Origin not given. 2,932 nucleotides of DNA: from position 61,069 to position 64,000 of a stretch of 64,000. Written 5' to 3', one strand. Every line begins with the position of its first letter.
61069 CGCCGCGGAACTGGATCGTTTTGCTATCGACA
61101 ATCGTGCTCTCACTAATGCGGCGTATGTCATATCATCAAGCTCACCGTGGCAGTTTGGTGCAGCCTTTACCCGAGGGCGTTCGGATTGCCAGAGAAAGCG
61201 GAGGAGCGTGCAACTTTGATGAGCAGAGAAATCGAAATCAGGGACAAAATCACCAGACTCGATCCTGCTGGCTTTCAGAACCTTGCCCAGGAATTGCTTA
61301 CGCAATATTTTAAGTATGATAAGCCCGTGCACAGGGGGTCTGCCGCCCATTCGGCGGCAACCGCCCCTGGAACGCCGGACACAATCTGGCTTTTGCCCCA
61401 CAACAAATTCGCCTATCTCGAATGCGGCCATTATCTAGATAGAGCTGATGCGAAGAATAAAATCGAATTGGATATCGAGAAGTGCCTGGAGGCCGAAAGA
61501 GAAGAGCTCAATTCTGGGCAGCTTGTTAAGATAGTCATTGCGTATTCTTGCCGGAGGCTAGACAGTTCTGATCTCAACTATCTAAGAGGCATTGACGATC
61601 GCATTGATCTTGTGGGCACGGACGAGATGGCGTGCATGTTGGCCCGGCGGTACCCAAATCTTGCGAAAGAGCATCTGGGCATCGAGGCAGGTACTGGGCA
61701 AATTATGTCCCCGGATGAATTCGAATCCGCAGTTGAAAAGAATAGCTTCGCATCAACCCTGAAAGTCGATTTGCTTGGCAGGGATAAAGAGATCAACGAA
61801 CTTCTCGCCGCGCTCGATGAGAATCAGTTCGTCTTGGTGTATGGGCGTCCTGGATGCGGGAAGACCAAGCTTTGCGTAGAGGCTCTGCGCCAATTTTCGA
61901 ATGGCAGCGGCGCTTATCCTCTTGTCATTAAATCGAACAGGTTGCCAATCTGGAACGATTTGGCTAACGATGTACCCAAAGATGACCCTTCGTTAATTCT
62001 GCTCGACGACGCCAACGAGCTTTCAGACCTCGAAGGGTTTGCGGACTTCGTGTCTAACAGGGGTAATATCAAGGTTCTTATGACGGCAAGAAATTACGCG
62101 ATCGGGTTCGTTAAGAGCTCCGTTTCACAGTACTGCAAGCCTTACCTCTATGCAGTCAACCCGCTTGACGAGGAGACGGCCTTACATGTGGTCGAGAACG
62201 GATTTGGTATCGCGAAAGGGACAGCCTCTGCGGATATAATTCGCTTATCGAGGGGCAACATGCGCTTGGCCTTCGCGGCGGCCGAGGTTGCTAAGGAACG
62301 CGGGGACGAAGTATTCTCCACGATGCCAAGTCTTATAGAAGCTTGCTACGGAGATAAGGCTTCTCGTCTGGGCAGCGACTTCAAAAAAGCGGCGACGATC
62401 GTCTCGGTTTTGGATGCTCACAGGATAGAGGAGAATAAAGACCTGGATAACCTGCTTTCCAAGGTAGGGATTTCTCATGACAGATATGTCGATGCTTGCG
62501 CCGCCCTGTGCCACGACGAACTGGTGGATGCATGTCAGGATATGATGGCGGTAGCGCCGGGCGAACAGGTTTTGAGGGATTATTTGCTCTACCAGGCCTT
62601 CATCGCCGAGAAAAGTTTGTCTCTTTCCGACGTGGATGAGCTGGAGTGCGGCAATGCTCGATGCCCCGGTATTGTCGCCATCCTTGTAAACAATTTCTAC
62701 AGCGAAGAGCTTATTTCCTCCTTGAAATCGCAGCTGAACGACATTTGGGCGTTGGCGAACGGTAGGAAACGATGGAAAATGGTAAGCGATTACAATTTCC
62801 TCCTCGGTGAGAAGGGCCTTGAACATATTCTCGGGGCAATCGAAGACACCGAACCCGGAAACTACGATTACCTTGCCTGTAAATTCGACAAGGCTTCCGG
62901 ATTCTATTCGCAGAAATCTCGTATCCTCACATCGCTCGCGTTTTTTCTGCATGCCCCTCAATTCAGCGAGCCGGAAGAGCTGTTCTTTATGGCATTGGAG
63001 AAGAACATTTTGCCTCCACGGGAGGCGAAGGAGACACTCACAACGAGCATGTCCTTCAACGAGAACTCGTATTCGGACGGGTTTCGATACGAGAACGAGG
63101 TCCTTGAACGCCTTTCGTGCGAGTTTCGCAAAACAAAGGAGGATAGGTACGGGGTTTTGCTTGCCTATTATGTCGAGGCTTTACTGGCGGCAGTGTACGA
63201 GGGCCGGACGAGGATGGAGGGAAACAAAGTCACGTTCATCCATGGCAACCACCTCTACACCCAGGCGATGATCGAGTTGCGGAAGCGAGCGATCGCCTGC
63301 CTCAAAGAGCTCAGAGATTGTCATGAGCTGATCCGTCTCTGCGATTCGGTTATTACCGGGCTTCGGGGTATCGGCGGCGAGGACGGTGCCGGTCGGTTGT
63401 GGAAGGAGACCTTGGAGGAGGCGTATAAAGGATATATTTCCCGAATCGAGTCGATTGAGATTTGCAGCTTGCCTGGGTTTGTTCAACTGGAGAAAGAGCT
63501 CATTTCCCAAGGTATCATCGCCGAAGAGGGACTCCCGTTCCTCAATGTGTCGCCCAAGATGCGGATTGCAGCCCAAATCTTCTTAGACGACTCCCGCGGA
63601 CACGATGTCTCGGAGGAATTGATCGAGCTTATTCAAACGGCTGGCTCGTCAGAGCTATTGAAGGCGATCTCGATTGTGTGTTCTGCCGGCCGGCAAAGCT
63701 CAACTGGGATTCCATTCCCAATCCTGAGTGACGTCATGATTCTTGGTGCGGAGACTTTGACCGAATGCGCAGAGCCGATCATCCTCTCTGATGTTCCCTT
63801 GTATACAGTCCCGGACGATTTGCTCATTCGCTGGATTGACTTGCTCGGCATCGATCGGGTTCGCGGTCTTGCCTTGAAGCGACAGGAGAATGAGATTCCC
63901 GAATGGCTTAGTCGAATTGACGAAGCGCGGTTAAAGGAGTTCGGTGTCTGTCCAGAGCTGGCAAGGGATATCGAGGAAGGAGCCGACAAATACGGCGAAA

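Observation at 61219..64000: Unlisted ORF of at least 927 codons: nuclease-like N-terminus + P-loop NTPase + long helical C-terminus (STAND/Avs-like antiviral candidate)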

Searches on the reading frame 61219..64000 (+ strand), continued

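Call 65: search_protein_families(library=pfam, proteins=[L015:723-1865:+, L015:1862-3184:+, L015:3565-5517:-, L015:5899-6528:+, L015:6784-9288:+, L015:14153-15424:-, L015:15789-16922:+, L015:17190-17780:+, L015:19118-20452:+, L015:20837-22189:+], max_evalue=0.001)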
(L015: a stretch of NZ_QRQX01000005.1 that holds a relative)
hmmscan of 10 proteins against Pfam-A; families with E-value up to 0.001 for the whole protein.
L015:723-1865:+ (380 aa): 0 families

L015:1862-3184:+ (440 aa): 1 family
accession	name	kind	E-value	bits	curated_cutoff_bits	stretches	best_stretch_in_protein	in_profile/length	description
PF01943.22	Polysacc_synt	-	2.5e-13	50.5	28.2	1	22-305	1-273/274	Polysaccharide biosynthesis protein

L015:3565-5517:- (650 aa): 3 families
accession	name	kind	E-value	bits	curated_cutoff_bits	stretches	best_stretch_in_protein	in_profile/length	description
PF14200.12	RicinB_lectin_2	-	3.7e-23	82.4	25.6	1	546-635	2-89/89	Ricin-type beta-trefoil lectin domain-like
PF00652.28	Ricin_B_lectin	-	4.8e-11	43.4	29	1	560-648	3-85/126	Ricin-type beta-trefoil lectin domain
PF01841.26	Transglut_core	-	2e-09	38.1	23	1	260-346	9-108/108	Transglutaminase-like superfamily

L015:5899-6528:+ (209 aa): 1 family
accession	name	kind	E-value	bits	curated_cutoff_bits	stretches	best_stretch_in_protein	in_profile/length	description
PF11185.13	DUF2971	-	7.9e-07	30.8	22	1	1-122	1-89/89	Protein of unknown function (DUF2971)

L015:6784-9288:+ (834 aa): 9 families
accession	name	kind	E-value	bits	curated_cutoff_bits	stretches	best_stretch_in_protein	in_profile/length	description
PF20720.3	nSTAND3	-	7.6e-33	113.8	27.2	1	204-365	1-155/155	Novel STAND NTPase 3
PF13191.12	AAA_16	-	6.1e-05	24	32.6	1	219-263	22-64/167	AAA ATPase domain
PF24883.2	NPHP3_N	-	0.00012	22.8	24.8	1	205-257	7-59/164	Nephrocystin 3, N-terminal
PF05729.18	NACHT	-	0.00019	21.8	26.7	0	223-354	3-135/167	NACHT domain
PF13401.12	AAA_22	-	0.00023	21.9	27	1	220-255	5-40/130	AAA domain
PF13245.12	AAA_19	-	0.00023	21.8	25.1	0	212-248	3-39/134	AAA domain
PF13238.12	AAA_18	-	0.00044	21.1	29.4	0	224-321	2-84/128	AAA domain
PF01695.23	IstB_IS21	-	0.00044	20.2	24.1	0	215-266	87-138/238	IstB-like ATP binding protein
PF13604.12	AAA_30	-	0.00051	20.3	27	0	215-253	12-51/191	AAA domain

L015:14153-15424:- (423 aa): 1 family
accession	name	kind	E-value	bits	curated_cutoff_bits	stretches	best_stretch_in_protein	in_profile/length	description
PF14253.11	AbiH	-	2.4e-20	74.2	30.9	1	55-344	1-250/260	Bacteriophage abortive infection AbiH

L015:15789-16922:+ (377 aa): 0 families

L015:17190-17780:+ (196 aa): 0 families

L015:19118-20452:+ (444 aa): 1 family
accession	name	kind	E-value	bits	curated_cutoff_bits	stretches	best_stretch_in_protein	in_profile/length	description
PF12873.12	DUF3825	-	2.1e-58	198.2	27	1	210-441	4-238/238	Domain of unknown function (DUF3825)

L015:20837-22189:+ (450 aa): 0 families

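Call 66: search_protein_families(library=padloc, proteins=[L015:723-1865:+, L015:1862-3184:+, L015:3565-5517:-, L015:5899-6528:+, L015:6784-9288:+, L015:14153-15424:-, L015:15789-16922:+, L015:17190-17780:+, L015:19118-20452:+, L015:20837-22189:+], max_evalue=0.00001)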
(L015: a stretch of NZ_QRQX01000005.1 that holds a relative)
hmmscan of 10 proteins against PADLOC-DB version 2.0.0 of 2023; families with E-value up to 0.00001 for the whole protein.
L015:723-1865:+ (380 aa): 0 families

L015:1862-3184:+ (440 aa): 0 families

L015:3565-5517:- (650 aa): 0 families

L015:5899-6528:+ (209 aa): 0 families

L015:6784-9288:+ (834 aa): 4 families
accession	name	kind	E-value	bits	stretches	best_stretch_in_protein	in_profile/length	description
PDLC05079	PDC-S73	-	9.5e-89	297.1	1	23-570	3-532/752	-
PDLC02400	Aga_TIR-PNTD1-PNTD2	-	2.1e-11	40.8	1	22-252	1-217/639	Class I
PDLC02416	Aga_REase-TIR-PNTD1-PNTD2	-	1.4e-07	28.6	1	22-252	1-185/572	Class I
PDLC04140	mad8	-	6.4e-06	23.9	0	214-340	20-129/314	mads_8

L015:14153-15424:- (423 aa): 1 family
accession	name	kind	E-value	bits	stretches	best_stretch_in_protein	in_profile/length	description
PDLC02345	AbiH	-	4.4e-08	31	0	54-117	2-67/343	AbiH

L015:15789-16922:+ (377 aa): 0 families

L015:17190-17780:+ (196 aa): 0 families

L015:19118-20452:+ (444 aa): 0 families

L015:20837-22189:+ (450 aa): 0 families

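Call 67: search_dna_similar(query=window:61219-64000:+, collection=plasmids, mode=protein, max_rows=15, max_evalue=1e-10)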
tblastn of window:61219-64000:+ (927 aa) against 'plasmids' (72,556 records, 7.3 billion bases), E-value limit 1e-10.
Records with a match: 14; places in all: 16; records where one place covers at least 80% of the query: 0.
Best place of each record, by identity: <60% 14.
By first word of the organism name: Leptospira 13; Bacillus 1.
By predicted mobility (MOB-suite, as given by PLSDB): non-mobilizable 14.
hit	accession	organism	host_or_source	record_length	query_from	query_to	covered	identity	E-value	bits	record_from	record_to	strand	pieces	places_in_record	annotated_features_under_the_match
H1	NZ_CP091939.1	Leptospira noguchii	Bos taurus,Cell culture,urine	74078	1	632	68%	25.9%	1e-39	167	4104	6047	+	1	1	hypothetical protein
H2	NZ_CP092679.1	Leptospira interrogans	Homo sapiens,blood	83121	1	632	68%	25.2%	1e-36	158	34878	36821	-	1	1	hypothetical protein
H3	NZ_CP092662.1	Leptospira interrogans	Homo sapiens,blood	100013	1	632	68%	25.2%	1e-36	158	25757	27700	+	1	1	hypothetical protein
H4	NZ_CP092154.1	Leptospira interrogans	Homo sapiens,blood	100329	1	632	68%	25.2%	1e-36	158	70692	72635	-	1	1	hypothetical protein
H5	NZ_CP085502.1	Bacillus cereus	black pepper plant,cell culture,root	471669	1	632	68%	25.0%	5e-40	169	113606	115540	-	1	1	ATP-binding protein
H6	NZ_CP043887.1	Leptospira interrogans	Homo sapiens,cell culture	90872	7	632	68%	24.8%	4e-36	156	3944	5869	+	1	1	hypothetical protein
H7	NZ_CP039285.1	Leptospira interrogans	Homo sapiens,blood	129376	1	595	64%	26.0%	6e-43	178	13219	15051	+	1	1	hypothetical protein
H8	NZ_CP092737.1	Leptospira interrogans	Homo sapiens,blood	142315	1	595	64%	26.0%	6e-43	178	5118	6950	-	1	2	hypothetical protein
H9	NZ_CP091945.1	Leptospira noguchii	Bos taurus,Cell culture,urine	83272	1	595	64%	25.8%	9e-36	155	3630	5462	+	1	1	hypothetical protein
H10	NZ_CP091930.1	Leptospira noguchii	Bos taurus,Cell culture,urine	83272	1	595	64%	25.8%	9e-36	155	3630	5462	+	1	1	hypothetical protein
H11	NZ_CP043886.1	Leptospira interrogans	Homo sapiens,cell culture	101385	1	595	64%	25.2%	3e-39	166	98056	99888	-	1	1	hypothetical protein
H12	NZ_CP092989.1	Leptospira interrogans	Homo sapiens,blood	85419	79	632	60%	24.6%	1e-27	129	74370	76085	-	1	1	hypothetical protein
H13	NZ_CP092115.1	Leptospira noguchii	Bos taurus,Cell culture,urine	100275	1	457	49%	26.4%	2e-31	141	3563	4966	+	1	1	none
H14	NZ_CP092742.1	Leptospira interrogans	Homo sapiens,blood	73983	79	364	31%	26.6%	1e-17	96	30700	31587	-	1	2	none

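Call 68: search_dna_similar(query=window:61219-64000:+, collection=phages, mode=protein, max_rows=15, max_evalue=1e-10)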
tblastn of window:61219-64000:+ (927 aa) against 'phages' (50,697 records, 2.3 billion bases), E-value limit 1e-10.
No match.

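Call 79: search_protein_families(library=pfam, proteins=[P0129, P0138, P0150, P0127], max_evalue=0.001)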
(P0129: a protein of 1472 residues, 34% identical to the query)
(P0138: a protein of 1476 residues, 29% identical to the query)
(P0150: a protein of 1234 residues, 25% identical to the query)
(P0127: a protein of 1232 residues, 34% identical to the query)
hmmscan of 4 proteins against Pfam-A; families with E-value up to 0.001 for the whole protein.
P0129 (1472 aa): 4 families
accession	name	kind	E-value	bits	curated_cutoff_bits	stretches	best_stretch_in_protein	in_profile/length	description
PF13191.12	AAA_16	-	1e-08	36.3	32.6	1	444-489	1-51/167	AAA ATPase domain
PF20720.3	nSTAND3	-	2.2e-08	34.4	27.2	1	451-525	6-74/155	Novel STAND NTPase 3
PF00931.28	NB-ARC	-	0.00013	21.8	23.5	0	449-488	2-44/248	NB-ARC domain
PF25199.1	nSTAND_NTPase5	-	0.00022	21.5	34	1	460-553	39-135/145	Novel STAND NTPase 5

P0138 (1476 aa): 1 family
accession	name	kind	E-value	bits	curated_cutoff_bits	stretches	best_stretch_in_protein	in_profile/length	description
PF20720.3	nSTAND3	-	2.7e-08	34.1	27.2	1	453-564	5-121/155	Novel STAND NTPase 3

P0150 (1234 aa): 5 families
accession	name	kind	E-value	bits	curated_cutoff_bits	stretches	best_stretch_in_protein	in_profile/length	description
PF20720.3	nSTAND3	-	6.8e-09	36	27.2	1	192-329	6-149/155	Novel STAND NTPase 3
PF25199.1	nSTAND_NTPase5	-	3.1e-07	30.8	34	1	198-298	36-136/145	Novel STAND NTPase 5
PF13191.12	AAA_16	-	3.5e-06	28.1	32.6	1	187-255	3-75/167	AAA ATPase domain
PF25201.1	nSTAND6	-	3.9e-05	24.2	27.7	1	188-252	3-70/148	Novel STAND NTPase 6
PF01637.24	ATPase_2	-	0.00025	21.3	33.2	1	189-257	4-69/225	ATPase domain predominantly from Archaea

P0127 (1232 aa): 5 families
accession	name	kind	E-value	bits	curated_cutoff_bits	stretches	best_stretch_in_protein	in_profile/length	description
PF25199.1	nSTAND_NTPase5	-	7.2e-07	29.6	34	1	200-292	39-134/145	Novel STAND NTPase 5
PF20720.3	nSTAND3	-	1.3e-05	25.4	27.2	1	195-328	10-152/155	Novel STAND NTPase 3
PF20703.3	nSTAND1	-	5.6e-05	23.4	27.1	1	176-218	7-49/379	Novel STAND NTPase 1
PF13191.12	AAA_16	-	0.00015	22.7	32.6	1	184-252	1-73/167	AAA ATPase domain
PF21960.2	RCF1-5-like_lid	-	0.00043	20.6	27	0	331-359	14-42/43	RCF1/5-like, AAA+ ATPase lid domain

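Call 81: search_protein_families(library=ncbifam, alignment_id=A2, max_evalue=0.001)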
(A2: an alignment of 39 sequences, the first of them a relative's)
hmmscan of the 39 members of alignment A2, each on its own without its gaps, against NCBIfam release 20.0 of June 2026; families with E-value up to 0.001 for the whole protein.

A. member 1, P0020 (1209 aa): 1 family
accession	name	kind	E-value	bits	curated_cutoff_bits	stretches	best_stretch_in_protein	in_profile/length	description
NF009067.0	PRK12402.1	equivalog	1.2e-05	24.4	317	0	176-231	8-64/340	replication factor C small subunit 2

B. families by the number of members that match (of 39 scanned): 15 families
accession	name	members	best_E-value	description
NF040586.1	FxSxx_TPR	18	5.7e-09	FxSxx-COOH system tetratricopeptide repeat protein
TIGR03420.1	DnaA_homol_Hda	6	5.3e-05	DnaA regulatory inactivator Hda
NF009067.0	PRK12402.1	5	2.8e-07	replication factor C small subunit 2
NF050132.1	TransRegAbsR2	5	1e-05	LuxR family transcriptional regulator AbsR2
TIGR00665.1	DnaB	2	1.8e-05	replicative DNA helicase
TIGR03117.2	cas_csf4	2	6.1e-05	type IV CRISPR-associated DEAD/DEAH-box helicase Csf4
TIGR00176.1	mobB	1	1.7e-05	molybdopterin-guanine dinucleotide biosynthesis protein B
NF003230.0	PRK04195.1-6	1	3.7e-05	replication factor C large subunit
TIGR02928.1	TIGR02928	1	0.00018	orc1/cdc6 family replication initiation protein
NF010248.0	PRK13695.1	1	0.00033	NTPase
TIGR00972.1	3a0107s01c2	1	0.00037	phosphate ABC transporter ATP-binding protein PstB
NF005852.0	PRK07773.1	1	0.0004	replicative DNA helicase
NF000383.2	blaLAP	1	0.00049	LAP family class A beta-lactamase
NF041815.1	Avs4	1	0.00072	AVAST type 4 anti-phage nuclease Avs4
NF038214.1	IS21_help_AAA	1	0.00074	IS21-like element helper ATPase IstB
